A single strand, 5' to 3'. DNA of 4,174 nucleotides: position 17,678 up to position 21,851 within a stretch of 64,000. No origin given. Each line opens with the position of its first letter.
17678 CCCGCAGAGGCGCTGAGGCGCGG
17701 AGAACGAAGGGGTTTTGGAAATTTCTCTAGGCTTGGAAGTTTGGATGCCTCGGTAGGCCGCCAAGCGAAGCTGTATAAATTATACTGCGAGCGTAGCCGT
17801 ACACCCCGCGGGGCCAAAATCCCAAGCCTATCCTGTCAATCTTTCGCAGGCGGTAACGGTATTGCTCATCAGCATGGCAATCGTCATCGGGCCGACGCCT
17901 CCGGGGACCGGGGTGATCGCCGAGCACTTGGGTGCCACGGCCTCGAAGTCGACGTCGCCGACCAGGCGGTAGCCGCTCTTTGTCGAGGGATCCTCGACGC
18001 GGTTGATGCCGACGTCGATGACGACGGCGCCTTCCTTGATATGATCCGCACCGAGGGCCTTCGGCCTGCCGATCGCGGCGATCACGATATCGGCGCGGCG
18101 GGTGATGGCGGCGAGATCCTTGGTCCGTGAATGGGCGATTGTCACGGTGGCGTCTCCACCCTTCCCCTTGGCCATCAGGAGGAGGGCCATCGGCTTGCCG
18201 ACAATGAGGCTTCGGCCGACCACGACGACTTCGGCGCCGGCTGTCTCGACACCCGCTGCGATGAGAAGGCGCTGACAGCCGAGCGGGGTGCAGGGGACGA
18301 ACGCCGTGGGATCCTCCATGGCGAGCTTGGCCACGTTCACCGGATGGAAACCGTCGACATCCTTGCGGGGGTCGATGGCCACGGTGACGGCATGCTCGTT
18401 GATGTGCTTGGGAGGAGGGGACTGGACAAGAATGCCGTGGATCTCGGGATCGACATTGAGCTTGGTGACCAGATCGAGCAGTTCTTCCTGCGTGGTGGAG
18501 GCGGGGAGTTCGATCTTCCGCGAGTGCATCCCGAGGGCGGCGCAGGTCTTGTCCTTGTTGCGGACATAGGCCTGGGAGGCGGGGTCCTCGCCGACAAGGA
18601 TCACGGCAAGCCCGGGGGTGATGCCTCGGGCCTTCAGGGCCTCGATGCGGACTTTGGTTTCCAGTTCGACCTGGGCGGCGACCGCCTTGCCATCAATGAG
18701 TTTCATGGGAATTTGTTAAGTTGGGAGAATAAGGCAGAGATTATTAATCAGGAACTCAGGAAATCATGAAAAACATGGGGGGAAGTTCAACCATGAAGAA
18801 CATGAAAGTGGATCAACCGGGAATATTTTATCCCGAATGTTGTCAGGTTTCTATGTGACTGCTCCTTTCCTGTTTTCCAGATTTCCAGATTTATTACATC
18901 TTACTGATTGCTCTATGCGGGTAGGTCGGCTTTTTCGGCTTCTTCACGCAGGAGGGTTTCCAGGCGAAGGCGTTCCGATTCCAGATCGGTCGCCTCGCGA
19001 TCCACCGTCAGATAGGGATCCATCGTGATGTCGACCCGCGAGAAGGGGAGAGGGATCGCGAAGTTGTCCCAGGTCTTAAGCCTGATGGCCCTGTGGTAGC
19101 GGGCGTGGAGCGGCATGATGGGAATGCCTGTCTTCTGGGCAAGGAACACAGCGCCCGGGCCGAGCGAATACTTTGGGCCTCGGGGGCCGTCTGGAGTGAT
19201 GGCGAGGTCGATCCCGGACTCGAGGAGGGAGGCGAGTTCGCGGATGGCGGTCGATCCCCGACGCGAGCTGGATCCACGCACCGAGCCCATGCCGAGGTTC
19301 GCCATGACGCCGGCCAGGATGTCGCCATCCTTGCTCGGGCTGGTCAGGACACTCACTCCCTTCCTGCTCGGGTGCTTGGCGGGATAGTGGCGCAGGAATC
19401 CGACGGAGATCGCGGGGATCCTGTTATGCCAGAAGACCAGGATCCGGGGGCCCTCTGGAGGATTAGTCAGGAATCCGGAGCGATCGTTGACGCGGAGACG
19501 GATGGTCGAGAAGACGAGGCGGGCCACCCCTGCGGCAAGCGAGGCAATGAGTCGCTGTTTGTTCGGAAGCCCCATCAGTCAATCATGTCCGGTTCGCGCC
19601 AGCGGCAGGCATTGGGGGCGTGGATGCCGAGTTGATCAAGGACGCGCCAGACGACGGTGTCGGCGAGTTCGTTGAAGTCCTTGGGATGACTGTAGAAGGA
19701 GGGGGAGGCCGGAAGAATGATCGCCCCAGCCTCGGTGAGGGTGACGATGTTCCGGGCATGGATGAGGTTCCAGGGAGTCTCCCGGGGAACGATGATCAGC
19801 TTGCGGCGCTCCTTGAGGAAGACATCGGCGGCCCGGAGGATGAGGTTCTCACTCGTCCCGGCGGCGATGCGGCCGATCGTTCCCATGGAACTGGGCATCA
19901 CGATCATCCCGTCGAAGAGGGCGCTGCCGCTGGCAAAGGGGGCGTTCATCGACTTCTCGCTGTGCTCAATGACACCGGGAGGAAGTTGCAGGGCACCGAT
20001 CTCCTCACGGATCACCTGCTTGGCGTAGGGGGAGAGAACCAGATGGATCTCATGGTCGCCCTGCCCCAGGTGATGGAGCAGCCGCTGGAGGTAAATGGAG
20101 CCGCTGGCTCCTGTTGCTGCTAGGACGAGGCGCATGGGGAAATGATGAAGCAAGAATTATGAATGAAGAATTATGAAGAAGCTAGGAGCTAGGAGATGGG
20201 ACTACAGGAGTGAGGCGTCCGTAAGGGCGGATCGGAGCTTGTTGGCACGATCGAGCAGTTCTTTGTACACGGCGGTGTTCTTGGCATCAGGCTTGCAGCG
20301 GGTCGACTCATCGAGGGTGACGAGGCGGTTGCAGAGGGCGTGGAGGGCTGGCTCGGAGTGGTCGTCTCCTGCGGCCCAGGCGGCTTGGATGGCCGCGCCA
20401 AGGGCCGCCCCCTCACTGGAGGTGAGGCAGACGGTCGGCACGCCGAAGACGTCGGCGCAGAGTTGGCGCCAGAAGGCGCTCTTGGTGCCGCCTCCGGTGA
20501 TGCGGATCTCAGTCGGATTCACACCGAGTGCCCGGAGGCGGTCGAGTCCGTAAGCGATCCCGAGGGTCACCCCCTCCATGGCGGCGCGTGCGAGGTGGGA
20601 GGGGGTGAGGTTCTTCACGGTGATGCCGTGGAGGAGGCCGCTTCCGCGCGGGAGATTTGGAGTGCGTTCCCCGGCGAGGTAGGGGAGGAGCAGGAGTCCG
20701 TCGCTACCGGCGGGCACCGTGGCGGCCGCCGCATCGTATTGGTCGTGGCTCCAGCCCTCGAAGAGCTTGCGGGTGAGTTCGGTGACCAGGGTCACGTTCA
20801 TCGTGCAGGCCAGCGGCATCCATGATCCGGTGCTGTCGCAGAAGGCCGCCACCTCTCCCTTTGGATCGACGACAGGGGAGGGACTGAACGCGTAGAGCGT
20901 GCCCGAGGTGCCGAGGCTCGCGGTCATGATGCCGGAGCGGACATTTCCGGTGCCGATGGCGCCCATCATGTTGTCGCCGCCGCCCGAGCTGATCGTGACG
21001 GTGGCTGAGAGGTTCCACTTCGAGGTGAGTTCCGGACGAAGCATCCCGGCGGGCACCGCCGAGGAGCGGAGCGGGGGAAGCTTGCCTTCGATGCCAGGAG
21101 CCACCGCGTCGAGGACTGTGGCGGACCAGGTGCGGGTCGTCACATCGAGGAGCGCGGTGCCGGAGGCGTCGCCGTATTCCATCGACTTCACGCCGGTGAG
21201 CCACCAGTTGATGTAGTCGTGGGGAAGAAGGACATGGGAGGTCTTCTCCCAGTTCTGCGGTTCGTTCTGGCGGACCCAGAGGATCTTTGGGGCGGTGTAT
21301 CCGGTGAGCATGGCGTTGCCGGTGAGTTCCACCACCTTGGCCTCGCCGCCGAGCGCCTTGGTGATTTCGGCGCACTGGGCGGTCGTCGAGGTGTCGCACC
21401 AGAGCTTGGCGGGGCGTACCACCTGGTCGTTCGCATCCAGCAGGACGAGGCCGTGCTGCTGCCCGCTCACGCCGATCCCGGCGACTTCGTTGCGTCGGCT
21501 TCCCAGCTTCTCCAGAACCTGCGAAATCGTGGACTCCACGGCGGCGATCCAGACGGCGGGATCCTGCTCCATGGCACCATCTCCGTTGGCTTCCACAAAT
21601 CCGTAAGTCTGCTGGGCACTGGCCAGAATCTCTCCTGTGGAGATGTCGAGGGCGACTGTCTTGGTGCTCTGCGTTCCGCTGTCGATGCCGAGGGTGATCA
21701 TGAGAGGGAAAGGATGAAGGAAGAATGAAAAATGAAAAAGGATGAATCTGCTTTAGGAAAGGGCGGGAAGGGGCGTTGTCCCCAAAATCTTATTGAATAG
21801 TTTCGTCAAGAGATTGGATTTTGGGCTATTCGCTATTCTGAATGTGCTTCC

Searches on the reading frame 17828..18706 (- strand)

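Call 56: search_protein_families(library=pfam, proteins=[window:17828-18706:-], max_evalue=0.00001)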
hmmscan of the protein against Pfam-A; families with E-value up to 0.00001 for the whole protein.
window:17828-18706:- (292 aa): 2 families
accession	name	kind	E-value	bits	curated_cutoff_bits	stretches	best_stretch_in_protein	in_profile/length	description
PF02882.25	THF_DHG_CYH_C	-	4.5e-65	218.3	27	1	121-289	1-158/160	Tetrahydrofolate dehydrogenase/cyclohydrolase, NAD(P)-binding domain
PF00763.28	THF_DHG_CYH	-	8.2e-44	149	32.8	1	4-118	1-115/115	Tetrahydrofolate dehydrogenase/cyclohydrolase, catalytic domain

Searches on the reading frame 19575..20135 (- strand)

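Call 56: search_protein_families(library=pfam, proteins=[window:19575-20135:-], max_evalue=0.00001)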
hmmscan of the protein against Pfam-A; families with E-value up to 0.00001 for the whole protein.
window:19575-20135:- (186 aa): 1 family
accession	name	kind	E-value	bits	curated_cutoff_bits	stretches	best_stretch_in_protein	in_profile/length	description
PF02441.25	Flavoprotein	-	1.1e-40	139.4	22.7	1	1-169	1-162/162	Flavoprotein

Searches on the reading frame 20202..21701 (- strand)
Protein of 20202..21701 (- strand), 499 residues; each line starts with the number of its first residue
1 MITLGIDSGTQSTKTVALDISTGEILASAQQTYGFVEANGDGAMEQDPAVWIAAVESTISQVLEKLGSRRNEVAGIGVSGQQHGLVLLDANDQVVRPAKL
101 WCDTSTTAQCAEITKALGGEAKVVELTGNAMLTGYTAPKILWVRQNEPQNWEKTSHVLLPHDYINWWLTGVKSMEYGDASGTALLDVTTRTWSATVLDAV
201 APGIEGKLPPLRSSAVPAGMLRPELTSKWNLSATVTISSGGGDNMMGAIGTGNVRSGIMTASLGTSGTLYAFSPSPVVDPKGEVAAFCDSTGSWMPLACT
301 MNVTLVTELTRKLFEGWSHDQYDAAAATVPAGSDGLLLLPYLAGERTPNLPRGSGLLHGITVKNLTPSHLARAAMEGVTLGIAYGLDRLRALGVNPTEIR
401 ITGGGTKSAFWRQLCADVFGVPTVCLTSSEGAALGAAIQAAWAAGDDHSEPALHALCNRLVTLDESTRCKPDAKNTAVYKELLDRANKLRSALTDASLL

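Call 11: find_encoding_contigs(protein=window:20202-21701:-, flank=3000, max_places=10)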
Protein window:20202-21701:- (499 aa): 1 contig read that carries it; 1 place shown.
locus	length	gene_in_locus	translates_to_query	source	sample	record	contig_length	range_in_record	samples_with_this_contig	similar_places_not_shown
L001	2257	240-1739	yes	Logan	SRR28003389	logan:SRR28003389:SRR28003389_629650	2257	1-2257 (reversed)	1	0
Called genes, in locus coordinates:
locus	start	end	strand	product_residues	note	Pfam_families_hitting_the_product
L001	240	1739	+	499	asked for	PF00370:FGGY_N, PF02782:FGGY_C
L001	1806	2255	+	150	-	?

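Call 39: find_homologous_proteins(query=window:20202-21701:-, max_evalue=1e-60)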
Query window:20202-21701:- (499 aa): 7998 proteins with E <= 1e-60 among 8000 candidates; the best 120 are listed.
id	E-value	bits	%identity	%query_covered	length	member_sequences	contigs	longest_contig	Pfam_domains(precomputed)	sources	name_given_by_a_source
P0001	0.0e+0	1044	94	100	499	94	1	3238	PF00370.28,PF02782.23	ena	-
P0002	5.0e-298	1007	90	100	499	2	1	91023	PF00370.28,PF02782.23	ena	-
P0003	1.6e-296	1002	90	100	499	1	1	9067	PF00370.28,PF02782.23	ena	-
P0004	1.7e-293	992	89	100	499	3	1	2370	PF00370.28,PF02782.23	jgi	-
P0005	2.0e-288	975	87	100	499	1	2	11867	PF00370.28,PF02782.23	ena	-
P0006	1.3e-287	972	87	100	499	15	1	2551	PF00370.28,PF02782.23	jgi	-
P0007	3.0e-287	971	87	100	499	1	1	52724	PF00370.28,PF02782.23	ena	-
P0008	3.1e-286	968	86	100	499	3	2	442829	PF00370.28,PF02782.23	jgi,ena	jgi:xylulokinase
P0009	8.5e-286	966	86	100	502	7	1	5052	PF00370.28,PF02782.23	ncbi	-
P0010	3.2e-285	965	86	100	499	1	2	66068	PF00370.28,PF02782.23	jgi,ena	jgi:xylulokinase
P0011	3.6e-285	964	86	100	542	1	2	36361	PF00370.28,PF02782.23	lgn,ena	-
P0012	6.1e-285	964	86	100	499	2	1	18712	PF00370.28,PF02782.23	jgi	jgi:xylulokinase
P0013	7.2e-285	963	86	100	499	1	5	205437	PF00370.28,PF02782.23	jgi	jgi:xylulokinase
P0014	8.1e-285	963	86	100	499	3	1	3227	PF00370.28,PF02782.23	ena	-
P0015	2.8e-284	961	84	100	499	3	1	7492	PF00370.28,PF02782.23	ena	-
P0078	2.2e-266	902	81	100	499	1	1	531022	PF00370.28,PF02782.23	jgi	-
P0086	7.5e-257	871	78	100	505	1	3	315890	PF00370.28,PF02782.23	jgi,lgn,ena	-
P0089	6.6e-254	861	76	100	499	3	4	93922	PF00370.28,PF02782.23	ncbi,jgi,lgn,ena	-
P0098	1.4e-212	725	65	100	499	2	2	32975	PF00370.28,PF02782.23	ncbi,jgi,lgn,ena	jgi:D-xylulose kinase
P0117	1.7e-209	715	64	100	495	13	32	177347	PF00370.28,PF02782.23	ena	-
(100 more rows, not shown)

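Call 40: find_encoding_contigs(protein=P0078, flank=10000, max_places=1)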
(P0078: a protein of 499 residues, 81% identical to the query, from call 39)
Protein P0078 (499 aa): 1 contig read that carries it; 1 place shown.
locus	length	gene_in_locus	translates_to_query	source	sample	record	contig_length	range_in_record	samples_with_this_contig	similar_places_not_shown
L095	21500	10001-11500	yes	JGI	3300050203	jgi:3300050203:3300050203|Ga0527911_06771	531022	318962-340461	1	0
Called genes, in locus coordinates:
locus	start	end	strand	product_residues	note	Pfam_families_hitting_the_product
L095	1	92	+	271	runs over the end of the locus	PF02142:MGS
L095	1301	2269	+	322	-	PF13632:Glyco_trans_2_3, PF13641:Glyco_tranf_2_3 (weak)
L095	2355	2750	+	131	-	-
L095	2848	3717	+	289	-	PF00919:UPF0004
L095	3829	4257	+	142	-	PF01938:TRAM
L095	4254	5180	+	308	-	PF07934:OGG_N, PF00730:HhH-GPD (weak), PF00633:HHH (faint)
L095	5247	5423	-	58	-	-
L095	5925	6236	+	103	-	PF03544:TonB_C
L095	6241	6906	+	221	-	-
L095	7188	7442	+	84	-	-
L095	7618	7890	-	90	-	-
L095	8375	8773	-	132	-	PF02021:UPF0102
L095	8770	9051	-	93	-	PF01351:RNase_HII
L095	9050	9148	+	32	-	-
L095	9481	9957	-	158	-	PF01245:Ribosomal_L19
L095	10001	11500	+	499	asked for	PF00370:FGGY_N, PF02782:FGGY_C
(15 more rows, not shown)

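Call 41: find_encoding_contigs(protein=P0086, flank=10000, max_places=1)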
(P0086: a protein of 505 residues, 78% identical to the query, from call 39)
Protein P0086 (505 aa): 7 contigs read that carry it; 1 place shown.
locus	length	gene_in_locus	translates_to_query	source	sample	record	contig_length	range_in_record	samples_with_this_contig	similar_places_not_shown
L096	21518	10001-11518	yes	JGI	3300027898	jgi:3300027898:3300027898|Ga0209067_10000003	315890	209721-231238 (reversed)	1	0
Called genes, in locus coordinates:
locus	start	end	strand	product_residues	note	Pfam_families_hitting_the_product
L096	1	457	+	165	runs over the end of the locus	PF22811:Zn_ribbon_NrdR, PF03477:ATP-cone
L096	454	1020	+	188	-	-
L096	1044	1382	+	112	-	PF11969:DcpS_C, PF01230:HIT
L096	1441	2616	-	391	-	PF07589:PEP_exosort_dom (weak)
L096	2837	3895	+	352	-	PF01118:Semialdhyde_dh, PF22698:Semialdhyde_dhC_1, PF02774:Semialdhyde_dhC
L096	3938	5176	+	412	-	PF01960:ArgJ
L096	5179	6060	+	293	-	PF00696:AA_kinase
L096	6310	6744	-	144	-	-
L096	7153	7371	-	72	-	-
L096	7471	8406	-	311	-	-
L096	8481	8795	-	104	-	PF02021:UPF0102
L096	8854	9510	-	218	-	PF01351:RNase_HII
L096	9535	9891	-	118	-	PF01245:Ribosomal_L19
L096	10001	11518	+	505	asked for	PF00370:FGGY_N, PF02782:FGGY_C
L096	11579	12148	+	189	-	PF02441:Flavoprotein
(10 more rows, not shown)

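Call 42: find_encoding_contigs(protein=P0089, flank=10000, max_places=1)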
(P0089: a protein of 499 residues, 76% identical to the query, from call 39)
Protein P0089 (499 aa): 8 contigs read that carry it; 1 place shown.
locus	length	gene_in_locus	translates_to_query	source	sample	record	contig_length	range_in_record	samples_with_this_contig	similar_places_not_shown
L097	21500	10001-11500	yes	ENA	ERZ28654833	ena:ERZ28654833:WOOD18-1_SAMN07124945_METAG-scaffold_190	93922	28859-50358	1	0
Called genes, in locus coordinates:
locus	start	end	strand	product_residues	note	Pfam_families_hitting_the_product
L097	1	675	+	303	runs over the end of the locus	-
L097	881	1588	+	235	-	PF01569:PAP2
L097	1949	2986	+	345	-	PF01916:DS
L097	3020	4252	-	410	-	PF04055:Radical_SAM, PF13186:SPASM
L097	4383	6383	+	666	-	PF00884:Sulfatase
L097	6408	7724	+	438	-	-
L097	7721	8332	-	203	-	PF00561:Abhydrolase_1 (weak), PF12697:Abhydrolase_6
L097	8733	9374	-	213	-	PF01351:RNase_HII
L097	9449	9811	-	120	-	PF01245:Ribosomal_L19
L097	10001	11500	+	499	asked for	PF00370:FGGY_N, PF02782:FGGY_C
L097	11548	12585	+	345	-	PF00657:Lipase_GDSL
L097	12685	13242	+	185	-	PF02441:Flavoprotein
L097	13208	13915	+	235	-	PF04028:DUF374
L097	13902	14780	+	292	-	PF00763:THF_DHG_CYH, PF02882:THF_DHG_CYH_C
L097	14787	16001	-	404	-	PF00675:Peptidase_M16, PF05193:Peptidase_M16_C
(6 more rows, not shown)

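Call 43: find_encoding_contigs(protein=P0098, flank=10000, max_places=1)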
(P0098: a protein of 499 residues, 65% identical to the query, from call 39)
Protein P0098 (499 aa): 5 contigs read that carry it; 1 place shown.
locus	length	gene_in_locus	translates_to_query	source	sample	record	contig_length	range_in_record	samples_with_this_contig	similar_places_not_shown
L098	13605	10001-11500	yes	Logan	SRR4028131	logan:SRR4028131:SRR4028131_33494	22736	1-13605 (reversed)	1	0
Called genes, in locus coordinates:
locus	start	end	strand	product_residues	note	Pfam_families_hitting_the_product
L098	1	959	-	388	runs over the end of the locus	PF25917:BSH_RND, PF25876:HH_MFP_RND, PF25944:Beta-barrel_RND, PF25967:RND-MFP_C, PF25989:YknX_C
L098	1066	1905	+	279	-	PF01966:HD, PF13487:HD_5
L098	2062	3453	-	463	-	PF01565:FAD_binding_4, PF02913:FAD-oxidase_C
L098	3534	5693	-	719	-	PF00375:SDF, PF00497:SBP_bac_3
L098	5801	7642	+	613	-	PF00389:2-Hacid_dh, PF02826:2-Hacid_dh_C, PF00670:AdoHcyase_NAD (weak)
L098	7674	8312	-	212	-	PF14681:UPRTase, PF00156:Pribosyltran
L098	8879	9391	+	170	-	PF00210:Ferritin, PF02915:Rubrerythrin (weak)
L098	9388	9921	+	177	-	PF01883:FeS_assembly_P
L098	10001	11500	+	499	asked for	PF00370:FGGY_N, PF02782:FGGY_C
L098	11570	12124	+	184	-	PF02441:Flavoprotein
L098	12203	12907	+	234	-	PF24481:CT398_CC, PF02591:Zn_ribbon_9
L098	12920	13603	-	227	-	?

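Call 44: find_encoding_contigs(protein=P0117, flank=10000, max_places=1)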
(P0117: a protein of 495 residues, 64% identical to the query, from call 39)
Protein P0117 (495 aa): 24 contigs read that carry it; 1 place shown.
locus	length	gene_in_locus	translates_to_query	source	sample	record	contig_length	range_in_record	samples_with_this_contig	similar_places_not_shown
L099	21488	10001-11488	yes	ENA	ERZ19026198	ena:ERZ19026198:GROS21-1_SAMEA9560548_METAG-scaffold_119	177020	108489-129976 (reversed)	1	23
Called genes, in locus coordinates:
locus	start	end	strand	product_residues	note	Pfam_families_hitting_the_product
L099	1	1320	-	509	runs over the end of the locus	PF00479:G6PD_N, PF02781:G6PD_C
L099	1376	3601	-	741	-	PF17804:TSP_NTD, PF00595:PDZ, PF03572:Peptidase_S41, PF11818:DUF3340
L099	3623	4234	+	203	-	PF00753:Lactamase_B, PF12706:Lactamase_B_2 (weak)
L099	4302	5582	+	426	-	PF28597:T2SSF_N, PF00482:T2SSF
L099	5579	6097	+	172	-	PF07963:N_methyl, PF08334:T2SSG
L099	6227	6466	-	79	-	-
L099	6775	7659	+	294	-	PF02899:Phage_int_SAM_1, PF00589:Phage_integrase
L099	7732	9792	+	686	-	PF03629:SASA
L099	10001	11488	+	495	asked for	PF00370:FGGY_N, PF02782:FGGY_C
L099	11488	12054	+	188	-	PF02441:Flavoprotein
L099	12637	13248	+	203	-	PF03734:YkuD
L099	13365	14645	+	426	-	PF03952:Enolase_N, PF00113:Enolase_C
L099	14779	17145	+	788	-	PF22745:Nlig-Ia, PF01653:DNA_ligase_aden, PF03120:OB_DNA_ligase, PF00533:BRCT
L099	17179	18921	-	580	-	PF02310:B12-binding, PF04055:Radical_SAM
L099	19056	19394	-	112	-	-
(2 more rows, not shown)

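Call 56: search_protein_families(library=pfam, proteins=[window:20202-21701:-], max_evalue=0.00001)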
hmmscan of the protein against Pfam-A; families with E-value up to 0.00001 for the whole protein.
window:20202-21701:- (499 aa): 2 families
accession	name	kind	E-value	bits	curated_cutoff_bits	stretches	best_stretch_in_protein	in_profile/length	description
PF00370.27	FGGY_N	-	8.3e-64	216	28.8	1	3-250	2-245/245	FGGY family of carbohydrate kinases, N-terminal domain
PF02782.22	FGGY_C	-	3.7e-28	99.1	27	1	260-444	2-198/198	FGGY family of carbohydrate kinases, C-terminal domain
